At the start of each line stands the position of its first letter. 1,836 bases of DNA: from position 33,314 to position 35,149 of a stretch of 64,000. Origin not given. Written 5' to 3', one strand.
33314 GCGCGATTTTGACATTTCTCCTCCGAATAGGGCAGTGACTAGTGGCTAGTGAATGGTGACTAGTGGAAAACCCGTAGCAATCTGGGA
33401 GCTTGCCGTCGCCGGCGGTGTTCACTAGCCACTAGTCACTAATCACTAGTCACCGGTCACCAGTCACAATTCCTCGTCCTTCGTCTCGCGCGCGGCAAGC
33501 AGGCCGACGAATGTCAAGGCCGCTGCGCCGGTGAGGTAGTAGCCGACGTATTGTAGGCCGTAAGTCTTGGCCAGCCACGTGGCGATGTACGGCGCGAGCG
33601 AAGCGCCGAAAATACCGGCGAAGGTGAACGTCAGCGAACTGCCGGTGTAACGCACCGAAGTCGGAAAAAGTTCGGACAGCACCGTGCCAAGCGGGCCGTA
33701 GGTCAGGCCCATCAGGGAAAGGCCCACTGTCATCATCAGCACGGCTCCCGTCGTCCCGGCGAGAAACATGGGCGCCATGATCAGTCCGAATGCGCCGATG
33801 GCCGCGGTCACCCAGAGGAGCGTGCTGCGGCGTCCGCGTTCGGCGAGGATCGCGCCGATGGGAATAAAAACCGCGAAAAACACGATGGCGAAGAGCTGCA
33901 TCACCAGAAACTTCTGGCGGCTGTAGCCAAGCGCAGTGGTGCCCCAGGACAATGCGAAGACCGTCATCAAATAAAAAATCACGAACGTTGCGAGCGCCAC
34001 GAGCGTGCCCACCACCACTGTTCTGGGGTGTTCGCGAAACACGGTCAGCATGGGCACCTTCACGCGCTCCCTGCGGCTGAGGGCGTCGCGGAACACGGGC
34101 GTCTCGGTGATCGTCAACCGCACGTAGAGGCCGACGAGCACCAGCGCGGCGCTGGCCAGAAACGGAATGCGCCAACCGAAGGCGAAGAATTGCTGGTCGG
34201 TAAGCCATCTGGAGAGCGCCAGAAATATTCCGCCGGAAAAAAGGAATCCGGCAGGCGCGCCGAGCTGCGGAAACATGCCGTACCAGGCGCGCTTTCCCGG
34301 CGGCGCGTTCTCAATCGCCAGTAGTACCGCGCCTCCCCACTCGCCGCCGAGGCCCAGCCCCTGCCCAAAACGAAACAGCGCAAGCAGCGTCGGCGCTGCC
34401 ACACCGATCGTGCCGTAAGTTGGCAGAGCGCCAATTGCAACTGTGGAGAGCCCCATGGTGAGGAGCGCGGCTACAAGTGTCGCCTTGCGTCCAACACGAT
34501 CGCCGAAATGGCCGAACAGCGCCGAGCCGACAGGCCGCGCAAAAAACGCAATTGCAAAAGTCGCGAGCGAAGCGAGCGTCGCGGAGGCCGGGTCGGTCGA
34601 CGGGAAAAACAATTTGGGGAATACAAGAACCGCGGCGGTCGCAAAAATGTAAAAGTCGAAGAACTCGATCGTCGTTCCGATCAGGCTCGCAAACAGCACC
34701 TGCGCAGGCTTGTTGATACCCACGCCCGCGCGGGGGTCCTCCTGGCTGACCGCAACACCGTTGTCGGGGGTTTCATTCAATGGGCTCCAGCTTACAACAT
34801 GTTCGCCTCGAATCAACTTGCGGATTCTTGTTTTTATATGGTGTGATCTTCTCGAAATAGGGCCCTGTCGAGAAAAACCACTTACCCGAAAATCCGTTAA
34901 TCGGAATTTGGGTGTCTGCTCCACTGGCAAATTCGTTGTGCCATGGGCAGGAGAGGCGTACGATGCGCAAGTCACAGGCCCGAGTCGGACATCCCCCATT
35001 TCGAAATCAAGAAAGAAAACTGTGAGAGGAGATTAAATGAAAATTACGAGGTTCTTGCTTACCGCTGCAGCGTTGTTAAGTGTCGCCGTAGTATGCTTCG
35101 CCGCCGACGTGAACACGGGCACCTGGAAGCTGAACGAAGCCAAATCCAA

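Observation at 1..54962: At least 22 GTAG/GTGG-headed double-hairpin (REPIN-like) units in 64 kb, with compensatory stem changes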

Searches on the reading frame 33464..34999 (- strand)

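Call 12: search_protein_families(library=pfam, proteins=[window:33464-34999:-])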
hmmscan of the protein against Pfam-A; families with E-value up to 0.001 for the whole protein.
window:33464-34999:- (511 aa): 2 families
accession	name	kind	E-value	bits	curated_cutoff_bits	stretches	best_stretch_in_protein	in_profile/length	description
PF00083.30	Sugar_tr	-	3.2e-25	89.4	22.3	2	103-304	4-198/452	Sugar (and other) transporter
PF07690.21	MFS_1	-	1.8e-22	80.2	33.4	1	107-470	3-347/347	Major Facilitator Superfamily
